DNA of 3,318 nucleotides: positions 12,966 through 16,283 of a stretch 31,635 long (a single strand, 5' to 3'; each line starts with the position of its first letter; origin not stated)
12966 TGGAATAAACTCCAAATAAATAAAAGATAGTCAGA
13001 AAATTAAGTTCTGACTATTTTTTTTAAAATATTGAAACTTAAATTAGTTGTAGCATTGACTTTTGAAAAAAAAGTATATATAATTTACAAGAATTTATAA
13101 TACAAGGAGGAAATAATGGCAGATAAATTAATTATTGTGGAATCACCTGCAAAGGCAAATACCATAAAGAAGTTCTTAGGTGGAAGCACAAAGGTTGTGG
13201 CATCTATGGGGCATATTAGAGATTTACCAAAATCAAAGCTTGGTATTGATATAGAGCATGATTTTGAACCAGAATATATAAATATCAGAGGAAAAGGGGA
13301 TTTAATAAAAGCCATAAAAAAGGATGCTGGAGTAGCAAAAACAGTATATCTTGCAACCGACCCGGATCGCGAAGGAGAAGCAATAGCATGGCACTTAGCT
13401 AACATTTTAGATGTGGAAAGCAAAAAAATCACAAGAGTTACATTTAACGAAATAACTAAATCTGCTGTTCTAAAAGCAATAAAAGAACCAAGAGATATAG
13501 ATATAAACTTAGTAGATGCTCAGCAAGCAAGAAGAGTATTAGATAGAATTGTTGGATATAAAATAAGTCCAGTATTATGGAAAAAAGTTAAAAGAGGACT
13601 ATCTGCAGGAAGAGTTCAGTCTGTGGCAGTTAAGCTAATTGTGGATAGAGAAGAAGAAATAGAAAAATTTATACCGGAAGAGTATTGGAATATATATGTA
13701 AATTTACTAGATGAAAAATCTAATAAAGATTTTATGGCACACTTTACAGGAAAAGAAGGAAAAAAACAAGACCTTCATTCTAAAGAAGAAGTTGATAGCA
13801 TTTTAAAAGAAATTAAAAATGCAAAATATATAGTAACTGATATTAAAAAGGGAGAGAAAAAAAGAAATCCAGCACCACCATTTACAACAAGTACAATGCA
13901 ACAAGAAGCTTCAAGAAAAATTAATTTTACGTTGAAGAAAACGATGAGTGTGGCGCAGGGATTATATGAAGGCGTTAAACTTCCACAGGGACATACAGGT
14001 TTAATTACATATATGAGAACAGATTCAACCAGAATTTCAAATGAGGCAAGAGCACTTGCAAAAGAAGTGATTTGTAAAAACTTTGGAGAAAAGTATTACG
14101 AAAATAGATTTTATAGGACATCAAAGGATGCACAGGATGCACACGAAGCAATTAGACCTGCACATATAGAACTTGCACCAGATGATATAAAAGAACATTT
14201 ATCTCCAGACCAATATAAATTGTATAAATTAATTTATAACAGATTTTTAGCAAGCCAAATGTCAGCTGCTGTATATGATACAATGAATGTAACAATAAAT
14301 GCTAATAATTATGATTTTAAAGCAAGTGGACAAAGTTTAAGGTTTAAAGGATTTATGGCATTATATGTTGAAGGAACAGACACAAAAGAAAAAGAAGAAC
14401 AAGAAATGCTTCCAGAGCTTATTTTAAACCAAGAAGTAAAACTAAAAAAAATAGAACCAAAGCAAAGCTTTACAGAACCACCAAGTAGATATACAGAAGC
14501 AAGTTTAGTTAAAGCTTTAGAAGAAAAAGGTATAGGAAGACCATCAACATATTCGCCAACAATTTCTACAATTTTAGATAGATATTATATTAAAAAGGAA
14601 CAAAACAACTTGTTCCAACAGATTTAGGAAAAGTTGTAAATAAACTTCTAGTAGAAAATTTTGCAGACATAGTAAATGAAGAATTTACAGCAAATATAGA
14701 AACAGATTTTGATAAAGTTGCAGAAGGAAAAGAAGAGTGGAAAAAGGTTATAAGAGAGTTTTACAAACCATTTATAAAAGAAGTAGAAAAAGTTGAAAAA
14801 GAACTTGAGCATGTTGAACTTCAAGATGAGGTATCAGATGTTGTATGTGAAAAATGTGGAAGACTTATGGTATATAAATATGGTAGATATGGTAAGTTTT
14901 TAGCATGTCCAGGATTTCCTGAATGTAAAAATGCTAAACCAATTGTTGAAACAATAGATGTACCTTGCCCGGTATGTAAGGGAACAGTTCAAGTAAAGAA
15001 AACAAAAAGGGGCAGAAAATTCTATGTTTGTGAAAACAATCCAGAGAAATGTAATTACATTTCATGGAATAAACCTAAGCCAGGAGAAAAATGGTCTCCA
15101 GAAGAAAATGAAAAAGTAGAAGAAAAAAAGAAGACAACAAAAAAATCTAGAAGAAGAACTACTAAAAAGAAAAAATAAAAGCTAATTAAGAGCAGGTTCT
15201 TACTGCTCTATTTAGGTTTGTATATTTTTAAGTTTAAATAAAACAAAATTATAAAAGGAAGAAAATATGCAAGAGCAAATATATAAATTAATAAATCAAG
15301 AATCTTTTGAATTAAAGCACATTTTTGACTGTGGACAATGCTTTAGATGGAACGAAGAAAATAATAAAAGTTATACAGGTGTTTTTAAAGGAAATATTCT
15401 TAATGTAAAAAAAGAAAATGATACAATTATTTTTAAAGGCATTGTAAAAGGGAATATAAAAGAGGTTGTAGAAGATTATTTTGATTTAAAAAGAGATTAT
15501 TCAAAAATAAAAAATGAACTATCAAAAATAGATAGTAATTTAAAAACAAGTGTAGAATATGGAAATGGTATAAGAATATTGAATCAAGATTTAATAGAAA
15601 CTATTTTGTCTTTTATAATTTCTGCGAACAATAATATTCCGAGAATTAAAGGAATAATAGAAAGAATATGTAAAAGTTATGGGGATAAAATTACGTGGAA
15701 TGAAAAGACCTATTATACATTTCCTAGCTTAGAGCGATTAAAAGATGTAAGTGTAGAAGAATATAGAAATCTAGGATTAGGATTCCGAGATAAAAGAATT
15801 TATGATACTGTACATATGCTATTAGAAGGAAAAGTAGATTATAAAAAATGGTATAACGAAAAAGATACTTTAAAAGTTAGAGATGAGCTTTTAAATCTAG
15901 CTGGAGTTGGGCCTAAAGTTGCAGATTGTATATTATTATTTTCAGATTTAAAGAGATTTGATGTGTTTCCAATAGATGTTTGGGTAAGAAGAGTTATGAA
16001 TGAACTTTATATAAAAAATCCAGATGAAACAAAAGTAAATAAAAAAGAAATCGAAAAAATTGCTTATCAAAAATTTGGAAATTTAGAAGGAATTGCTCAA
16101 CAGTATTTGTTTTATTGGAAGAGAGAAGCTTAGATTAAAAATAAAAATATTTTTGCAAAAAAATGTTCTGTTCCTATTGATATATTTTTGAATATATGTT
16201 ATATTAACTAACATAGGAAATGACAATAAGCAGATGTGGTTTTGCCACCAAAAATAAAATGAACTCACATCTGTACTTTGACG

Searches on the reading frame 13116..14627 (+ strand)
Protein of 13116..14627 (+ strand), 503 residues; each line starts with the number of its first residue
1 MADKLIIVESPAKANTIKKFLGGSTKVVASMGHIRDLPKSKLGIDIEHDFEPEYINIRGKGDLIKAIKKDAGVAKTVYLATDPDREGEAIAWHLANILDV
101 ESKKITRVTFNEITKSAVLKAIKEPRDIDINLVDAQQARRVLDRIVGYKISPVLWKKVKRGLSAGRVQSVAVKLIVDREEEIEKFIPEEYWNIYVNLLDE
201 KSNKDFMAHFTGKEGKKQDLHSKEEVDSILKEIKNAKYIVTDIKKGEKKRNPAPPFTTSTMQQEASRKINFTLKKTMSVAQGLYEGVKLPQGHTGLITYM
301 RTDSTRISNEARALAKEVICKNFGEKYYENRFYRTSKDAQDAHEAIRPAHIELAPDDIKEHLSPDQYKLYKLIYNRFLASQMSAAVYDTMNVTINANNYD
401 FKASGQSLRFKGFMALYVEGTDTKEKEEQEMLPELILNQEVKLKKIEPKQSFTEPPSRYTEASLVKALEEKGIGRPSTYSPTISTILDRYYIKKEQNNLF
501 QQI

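Call 27: search_protein_families(library=pfam, proteins=[window:13116-14627:+], max_evalue=0.001)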
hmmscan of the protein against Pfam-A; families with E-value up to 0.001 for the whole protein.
window:13116-14627:+ (503 aa): 3 families
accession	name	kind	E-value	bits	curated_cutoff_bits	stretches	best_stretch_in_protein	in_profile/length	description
PF01131.25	Topoisom_bac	-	1.1e-110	371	35.1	1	128-499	2-364/411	DNA topoisomerase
PF01751.28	Toprim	-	6.9e-25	87.5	23.1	1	4-113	1-96/96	Toprim domain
PF13662.12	Toprim_4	-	8.1e-05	23.2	25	1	4-108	2-84/85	Toprim domain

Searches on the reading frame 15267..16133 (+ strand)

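Call 27: search_protein_families(library=pfam, proteins=[window:15267-16133:+], max_evalue=0.001)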
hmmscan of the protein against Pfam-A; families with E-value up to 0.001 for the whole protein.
window:15267-16133:+ (288 aa): 3 families
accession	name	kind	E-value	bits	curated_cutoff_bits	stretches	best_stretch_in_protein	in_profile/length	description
PF07934.18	OGG_N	-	2.2e-30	105.7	23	1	9-113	4-115/115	8-oxoguanine DNA glycosylase, N-terminal domain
PF00730.31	HhH-GPD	-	3e-10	40.8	26.2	1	115-260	2-100/108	HhH-GPD superfamily base excision DNA repair protein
PF00633.29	HHH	-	5.6e-05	23.2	24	1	205-225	10-30/30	Helix-hairpin-helix motif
